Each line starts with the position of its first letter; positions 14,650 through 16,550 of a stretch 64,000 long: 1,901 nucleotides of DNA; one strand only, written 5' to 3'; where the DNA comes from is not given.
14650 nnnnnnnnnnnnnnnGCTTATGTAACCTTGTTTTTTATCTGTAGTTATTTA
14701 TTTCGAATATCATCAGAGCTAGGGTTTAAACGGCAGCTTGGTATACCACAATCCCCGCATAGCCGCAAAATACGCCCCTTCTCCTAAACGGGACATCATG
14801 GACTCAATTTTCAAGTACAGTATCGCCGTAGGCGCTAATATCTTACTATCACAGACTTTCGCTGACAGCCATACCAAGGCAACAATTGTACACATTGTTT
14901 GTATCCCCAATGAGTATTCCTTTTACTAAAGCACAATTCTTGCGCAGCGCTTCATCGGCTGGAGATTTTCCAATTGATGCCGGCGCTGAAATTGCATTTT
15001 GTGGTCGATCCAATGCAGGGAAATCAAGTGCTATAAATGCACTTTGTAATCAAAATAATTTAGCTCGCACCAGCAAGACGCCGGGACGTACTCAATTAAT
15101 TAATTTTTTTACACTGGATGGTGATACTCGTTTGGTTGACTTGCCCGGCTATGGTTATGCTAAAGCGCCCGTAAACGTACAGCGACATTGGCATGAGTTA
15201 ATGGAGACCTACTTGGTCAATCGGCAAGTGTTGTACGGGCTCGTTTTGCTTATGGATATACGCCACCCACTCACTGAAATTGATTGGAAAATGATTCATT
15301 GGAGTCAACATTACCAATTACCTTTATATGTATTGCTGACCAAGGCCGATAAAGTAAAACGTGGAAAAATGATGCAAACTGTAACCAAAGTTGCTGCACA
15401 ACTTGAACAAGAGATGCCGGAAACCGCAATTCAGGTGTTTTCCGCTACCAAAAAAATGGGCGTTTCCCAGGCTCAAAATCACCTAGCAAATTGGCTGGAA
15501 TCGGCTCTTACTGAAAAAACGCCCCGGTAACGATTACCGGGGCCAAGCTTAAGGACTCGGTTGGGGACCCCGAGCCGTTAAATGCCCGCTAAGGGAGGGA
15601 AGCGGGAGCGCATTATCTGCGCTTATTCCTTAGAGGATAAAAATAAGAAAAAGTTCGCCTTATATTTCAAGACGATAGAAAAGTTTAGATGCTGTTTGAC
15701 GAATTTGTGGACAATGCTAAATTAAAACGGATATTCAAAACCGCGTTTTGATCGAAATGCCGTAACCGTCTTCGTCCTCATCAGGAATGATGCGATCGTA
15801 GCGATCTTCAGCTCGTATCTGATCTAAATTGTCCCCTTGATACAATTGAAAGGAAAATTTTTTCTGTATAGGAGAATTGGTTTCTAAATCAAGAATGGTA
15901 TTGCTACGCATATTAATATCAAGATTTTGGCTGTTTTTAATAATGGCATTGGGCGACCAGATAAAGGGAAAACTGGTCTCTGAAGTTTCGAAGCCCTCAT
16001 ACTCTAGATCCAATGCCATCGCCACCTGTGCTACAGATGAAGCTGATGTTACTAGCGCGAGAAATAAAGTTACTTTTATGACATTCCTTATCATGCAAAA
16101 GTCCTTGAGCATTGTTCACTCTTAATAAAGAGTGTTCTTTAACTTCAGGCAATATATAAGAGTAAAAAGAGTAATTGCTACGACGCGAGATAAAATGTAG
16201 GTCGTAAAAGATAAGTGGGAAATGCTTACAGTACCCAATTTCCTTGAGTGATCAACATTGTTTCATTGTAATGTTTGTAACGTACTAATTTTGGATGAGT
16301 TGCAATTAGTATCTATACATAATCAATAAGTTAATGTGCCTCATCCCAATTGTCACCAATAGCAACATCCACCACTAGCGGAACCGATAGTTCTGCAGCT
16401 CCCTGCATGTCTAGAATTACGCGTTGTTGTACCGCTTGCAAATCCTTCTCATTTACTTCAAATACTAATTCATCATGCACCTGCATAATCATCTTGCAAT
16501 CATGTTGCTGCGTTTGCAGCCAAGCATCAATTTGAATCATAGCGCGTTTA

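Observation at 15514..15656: Predicted sigmaE/AlgU-driven sRNA antisense to the engB 3' end, at the Spot 42/ErsA locus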

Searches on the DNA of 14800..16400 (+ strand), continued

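Call 54: search_with_rna_model(model_id=R1, sources=[window, L001, L003, L004, L005, L006, L007, L009, L010, L011, L013, L014, L016, L017, L018, L019, L020, L021, L025], max_evalue=0.0001, make_alignment=true)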
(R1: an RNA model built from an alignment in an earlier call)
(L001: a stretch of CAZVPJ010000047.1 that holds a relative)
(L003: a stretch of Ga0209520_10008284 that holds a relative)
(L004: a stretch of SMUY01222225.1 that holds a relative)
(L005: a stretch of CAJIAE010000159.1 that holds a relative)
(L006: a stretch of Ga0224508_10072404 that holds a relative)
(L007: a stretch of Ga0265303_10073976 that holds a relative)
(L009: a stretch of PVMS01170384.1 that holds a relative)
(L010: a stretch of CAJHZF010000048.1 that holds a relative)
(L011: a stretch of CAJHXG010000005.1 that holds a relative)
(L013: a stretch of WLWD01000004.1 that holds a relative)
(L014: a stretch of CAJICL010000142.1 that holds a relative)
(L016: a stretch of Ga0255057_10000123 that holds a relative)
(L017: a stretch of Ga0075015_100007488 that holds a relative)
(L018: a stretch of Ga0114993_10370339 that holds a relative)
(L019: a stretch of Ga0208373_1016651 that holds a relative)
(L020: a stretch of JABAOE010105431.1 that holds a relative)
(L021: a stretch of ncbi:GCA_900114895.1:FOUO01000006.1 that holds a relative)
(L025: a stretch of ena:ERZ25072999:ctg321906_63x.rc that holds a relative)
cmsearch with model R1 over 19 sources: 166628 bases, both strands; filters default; matches with E-value up to 0.0001: 20.
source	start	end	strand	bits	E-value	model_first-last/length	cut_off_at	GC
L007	560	674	+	133.8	7.9e-38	1-116/116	no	0.49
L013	243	357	-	133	1.4e-37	1-116/116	no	0.5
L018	613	727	+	132.8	1.6e-37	1-116/116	no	0.49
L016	3975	4089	+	132.3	2.2e-37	1-116/116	no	0.53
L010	5634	5748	-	129.8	1.2e-36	1-116/116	no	0.54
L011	3021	3135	+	127.5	5.9e-36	1-116/116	no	0.52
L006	815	929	-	126.6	1.1e-35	1-116/116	no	0.5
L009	3529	3643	+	126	1.7e-35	1-116/116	no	0.5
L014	730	840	+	122.3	2.2e-34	1-116/116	no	0.51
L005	2289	2398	+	119.9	1.1e-33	1-116/116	no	0.53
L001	1160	1275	-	116.1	1.5e-32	1-116/116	no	0.53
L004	913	1027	-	116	1.6e-32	1-116/116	no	0.49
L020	2545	2666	+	110.4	7.6e-31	1-116/116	no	0.52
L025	4635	4747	-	104.9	3.1e-29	1-116/116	no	0.54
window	15514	15628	-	95.2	2.4e-26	1-116/116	no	0.57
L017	1563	1676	-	74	5.1e-20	1-116/116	no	0.66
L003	1535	1647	-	65.1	2.3e-17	1-116/116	no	0.65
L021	4654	4777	-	64.6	3.2e-17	1-116/116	no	0.67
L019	3264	3367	+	47.9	3e-12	1-116/116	no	0.54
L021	4848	4965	-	44.4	3.2e-11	1-116/116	no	0.69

Alignment A3: 20 matches aligned to the model, 170 columns, each read 5' to 3' on its own strand. Consensus structure (alignment columns), stored with it:
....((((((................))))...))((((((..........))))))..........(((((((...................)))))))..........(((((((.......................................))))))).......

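Call 62: search_with_rna_model(model_id=R1, sources=[L027, L028, L029], filters=off, max_evalue=0.1, show_alignments=3)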
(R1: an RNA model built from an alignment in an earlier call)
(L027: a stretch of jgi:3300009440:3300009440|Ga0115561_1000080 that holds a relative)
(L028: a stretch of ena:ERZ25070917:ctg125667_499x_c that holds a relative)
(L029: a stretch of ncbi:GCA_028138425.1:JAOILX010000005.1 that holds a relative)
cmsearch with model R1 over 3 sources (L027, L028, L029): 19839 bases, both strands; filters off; matches with E-value up to 0.1: 4.
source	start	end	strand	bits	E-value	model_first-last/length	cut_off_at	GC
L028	3665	3777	-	76.3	1.2e-21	1-116/116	no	0.51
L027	3681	3785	-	21.9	2e-05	1-116/116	no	0.5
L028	4340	4447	-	12.6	0.011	1-116/116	no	0.54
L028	3671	3697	+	9.5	0.092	80-109/116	no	0.59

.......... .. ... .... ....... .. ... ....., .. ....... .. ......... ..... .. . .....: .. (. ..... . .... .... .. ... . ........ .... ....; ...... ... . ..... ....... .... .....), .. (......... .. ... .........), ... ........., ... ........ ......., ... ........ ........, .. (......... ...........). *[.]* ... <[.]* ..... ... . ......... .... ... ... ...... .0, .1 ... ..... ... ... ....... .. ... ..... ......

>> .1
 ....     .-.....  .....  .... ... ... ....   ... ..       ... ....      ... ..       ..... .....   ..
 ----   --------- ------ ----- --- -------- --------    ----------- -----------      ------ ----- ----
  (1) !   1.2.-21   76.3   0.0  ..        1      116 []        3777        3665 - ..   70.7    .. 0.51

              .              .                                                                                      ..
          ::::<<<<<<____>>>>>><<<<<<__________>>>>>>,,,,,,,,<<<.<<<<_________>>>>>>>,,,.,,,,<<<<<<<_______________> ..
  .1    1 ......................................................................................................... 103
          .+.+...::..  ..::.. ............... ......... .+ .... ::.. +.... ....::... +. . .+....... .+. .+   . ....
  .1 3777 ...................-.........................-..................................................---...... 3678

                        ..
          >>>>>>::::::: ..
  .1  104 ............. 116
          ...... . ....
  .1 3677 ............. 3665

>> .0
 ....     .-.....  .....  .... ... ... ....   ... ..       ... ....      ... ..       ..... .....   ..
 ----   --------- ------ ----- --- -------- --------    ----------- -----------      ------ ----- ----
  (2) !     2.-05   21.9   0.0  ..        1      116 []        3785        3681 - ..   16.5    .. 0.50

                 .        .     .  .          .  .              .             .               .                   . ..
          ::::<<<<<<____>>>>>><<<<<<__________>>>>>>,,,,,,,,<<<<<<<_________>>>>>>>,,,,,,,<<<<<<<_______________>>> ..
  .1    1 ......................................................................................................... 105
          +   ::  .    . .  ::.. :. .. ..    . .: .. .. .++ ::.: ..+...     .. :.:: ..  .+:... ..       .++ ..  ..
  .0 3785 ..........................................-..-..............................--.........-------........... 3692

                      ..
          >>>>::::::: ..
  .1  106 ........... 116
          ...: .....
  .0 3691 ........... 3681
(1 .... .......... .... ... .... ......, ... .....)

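Call 78: search_rna_families(sources=[L028, L030, L031, L029], threshold=evalue, max_evalue=1)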
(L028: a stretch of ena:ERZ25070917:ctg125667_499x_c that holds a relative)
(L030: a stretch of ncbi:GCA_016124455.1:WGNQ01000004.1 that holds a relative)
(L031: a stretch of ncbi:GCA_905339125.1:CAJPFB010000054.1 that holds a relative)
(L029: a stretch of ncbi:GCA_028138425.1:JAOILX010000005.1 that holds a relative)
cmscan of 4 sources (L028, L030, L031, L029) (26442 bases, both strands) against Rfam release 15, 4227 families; matches with E-value up to 1: 3.
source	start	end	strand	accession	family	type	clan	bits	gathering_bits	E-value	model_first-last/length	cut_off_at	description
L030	3602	3694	-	RF02837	anti-hemB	Gene; sRNA;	-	60.4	49.5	5.3e-12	1-81/81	no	Burkholderia RNA 7 (anti-hemB)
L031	3603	3701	-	RF02837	anti-hemB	Gene; sRNA;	-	56.1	49.5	8.8e-11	1-81/81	no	Burkholderia RNA 7 (anti-hemB)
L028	3663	3761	-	RF02837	anti-hemB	Gene; sRNA;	-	31.6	49.5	0.00074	1-81/81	no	Burkholderia RNA 7 (anti-hemB)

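Call 79: search_with_rna_model(model_id=R1, sources=[window, L001, L003, L004, L005, L006, L007, L009, L010, L011, L013, L014, L016, L017, L018, L019, L020, L021, L025, L028, L030, L031], max_evalue=0.001, make_alignment=true)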
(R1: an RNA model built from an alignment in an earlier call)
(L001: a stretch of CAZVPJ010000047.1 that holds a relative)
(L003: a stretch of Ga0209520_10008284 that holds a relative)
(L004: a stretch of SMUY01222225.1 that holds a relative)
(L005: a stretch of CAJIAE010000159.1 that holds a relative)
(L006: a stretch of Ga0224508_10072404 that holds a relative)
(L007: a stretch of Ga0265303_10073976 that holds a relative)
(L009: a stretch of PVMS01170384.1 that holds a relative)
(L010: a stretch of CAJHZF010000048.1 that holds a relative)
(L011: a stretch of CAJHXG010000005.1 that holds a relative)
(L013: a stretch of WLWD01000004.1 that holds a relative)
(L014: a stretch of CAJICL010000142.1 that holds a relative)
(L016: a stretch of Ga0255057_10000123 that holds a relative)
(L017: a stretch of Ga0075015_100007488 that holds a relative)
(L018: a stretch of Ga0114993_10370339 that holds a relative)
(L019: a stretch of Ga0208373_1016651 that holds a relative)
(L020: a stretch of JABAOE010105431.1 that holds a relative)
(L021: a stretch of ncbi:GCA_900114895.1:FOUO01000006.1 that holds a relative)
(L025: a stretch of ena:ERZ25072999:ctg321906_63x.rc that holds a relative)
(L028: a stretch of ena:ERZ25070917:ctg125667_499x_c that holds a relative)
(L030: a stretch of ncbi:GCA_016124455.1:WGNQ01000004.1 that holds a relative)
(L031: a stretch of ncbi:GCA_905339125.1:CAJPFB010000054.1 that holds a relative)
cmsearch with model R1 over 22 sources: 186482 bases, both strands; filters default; matches with E-value up to 0.001: 23.
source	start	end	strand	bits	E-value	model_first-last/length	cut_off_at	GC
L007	560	674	+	133.8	8.9e-38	1-116/116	no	0.49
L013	243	357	-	133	1.6e-37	1-116/116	no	0.5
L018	613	727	+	132.8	1.8e-37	1-116/116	no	0.49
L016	3975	4089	+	132.3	2.5e-37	1-116/116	no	0.53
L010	5634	5748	-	129.8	1.4e-36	1-116/116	no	0.54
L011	3021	3135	+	127.5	6.6e-36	1-116/116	no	0.52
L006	815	929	-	126.6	1.3e-35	1-116/116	no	0.5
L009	3529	3643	+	126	1.9e-35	1-116/116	no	0.5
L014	730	840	+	122.3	2.4e-34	1-116/116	no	0.51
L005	2289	2398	+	119.9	1.2e-33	1-116/116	no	0.53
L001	1160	1275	-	116.1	1.7e-32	1-116/116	no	0.53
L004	913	1027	-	116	1.8e-32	1-116/116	no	0.49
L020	2545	2666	+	110.4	8.5e-31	1-116/116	no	0.52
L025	4635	4747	-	104.9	3.5e-29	1-116/116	no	0.54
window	15514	15628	-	95.2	2.7e-26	1-116/116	no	0.57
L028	3665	3777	-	76.3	1.1e-20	1-116/116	no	0.51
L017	1563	1676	-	74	5.7e-20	1-116/116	no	0.66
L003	1535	1647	-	65.1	2.5e-17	1-116/116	no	0.65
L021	4654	4777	-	64.6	3.6e-17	1-116/116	no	0.67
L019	3264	3367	+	47.9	3.3e-12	1-116/116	no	0.54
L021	4848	4965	-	44.4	3.6e-11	1-116/116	no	0.69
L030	3604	3713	-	44.1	4.6e-11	1-116/116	no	0.51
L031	3604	3720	-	42.3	1.5e-10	1-116/116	no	0.46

Alignment A4: 23 matches aligned to the model, 174 columns, each read 5' to 3' on its own strand. Consensus structure (alignment columns), stored with it:
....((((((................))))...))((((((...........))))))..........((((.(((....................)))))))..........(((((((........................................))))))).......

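Call 88: search_with_rna_model(model_id=R1, sources=[L032, L033, L034], filters=off, max_evalue=1, show_alignments=2)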
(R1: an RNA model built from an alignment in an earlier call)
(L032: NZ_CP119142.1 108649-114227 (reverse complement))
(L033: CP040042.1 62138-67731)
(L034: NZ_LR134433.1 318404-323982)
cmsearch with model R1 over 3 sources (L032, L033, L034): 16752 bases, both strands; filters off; matches with E-value up to 1: 6.
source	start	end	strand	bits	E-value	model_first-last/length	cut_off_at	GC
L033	3147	3234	+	11.8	0.016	1-116/116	no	0.3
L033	752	853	-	9.7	0.068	1-116/116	no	0.37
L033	4420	4509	+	8.7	0.14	1-116/116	no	0.44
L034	5261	5368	+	7.5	0.32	1-116/116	no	0.5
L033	4190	4291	+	7.1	0.42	1-116/116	no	0.3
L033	3158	3264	-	6.5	0.63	1-116/116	no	0.28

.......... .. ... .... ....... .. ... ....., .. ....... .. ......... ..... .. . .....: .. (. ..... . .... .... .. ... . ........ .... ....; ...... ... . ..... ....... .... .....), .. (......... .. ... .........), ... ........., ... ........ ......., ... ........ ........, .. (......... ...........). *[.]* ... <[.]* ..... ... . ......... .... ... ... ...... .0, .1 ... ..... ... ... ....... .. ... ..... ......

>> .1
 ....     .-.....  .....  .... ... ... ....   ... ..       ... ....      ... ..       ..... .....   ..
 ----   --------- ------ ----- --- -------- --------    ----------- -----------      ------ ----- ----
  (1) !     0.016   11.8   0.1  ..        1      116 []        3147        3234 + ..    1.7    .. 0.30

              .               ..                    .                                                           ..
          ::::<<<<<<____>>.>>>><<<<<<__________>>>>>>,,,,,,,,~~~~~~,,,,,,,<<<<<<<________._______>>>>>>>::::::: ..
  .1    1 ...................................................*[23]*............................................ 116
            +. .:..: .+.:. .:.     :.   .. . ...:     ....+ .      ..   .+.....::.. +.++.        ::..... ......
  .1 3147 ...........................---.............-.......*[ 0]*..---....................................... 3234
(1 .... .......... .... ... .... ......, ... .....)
